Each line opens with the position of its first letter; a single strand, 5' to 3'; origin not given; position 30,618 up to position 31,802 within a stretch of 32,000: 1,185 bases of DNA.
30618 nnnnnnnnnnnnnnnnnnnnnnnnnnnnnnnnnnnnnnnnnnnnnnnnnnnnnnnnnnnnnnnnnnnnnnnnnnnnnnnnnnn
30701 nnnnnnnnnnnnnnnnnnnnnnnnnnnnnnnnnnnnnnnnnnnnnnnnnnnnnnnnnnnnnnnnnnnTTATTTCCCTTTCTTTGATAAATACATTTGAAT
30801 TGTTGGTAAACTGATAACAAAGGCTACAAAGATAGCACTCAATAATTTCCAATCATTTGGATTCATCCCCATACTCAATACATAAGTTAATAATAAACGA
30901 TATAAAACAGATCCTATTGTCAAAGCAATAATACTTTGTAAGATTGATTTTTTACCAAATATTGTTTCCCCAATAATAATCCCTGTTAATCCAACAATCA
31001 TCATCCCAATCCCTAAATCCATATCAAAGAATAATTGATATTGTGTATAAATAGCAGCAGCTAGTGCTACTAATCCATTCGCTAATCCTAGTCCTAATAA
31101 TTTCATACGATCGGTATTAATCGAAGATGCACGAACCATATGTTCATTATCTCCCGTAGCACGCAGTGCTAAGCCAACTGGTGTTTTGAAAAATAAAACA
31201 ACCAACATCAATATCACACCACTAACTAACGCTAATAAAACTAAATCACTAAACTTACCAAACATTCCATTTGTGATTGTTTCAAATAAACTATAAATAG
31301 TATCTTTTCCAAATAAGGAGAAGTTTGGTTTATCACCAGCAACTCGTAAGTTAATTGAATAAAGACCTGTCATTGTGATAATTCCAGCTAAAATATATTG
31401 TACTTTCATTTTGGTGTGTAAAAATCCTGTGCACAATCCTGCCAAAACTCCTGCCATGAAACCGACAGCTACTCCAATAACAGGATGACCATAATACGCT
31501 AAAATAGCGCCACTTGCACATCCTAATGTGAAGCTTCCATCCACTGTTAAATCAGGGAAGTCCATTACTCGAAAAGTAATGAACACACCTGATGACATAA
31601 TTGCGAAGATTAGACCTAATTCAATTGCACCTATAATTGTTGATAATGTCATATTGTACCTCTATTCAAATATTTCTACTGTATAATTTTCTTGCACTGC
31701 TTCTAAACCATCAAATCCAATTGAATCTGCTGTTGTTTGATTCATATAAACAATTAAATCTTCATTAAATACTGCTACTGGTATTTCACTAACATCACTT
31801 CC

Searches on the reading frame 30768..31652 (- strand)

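Call 52: search_protein_families(library=pfam, proteins=[window:30768-31652:-], max_evalue=0.00001)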
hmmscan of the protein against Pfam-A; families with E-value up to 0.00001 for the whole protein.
window:30768-31652:- (294 aa): 1 family
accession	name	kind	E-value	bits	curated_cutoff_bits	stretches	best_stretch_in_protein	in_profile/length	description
PF02653.21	BPD_transp_2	-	6.3e-24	85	26.8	1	10-271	6-259/269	Branched-chain amino acid transport system / permease component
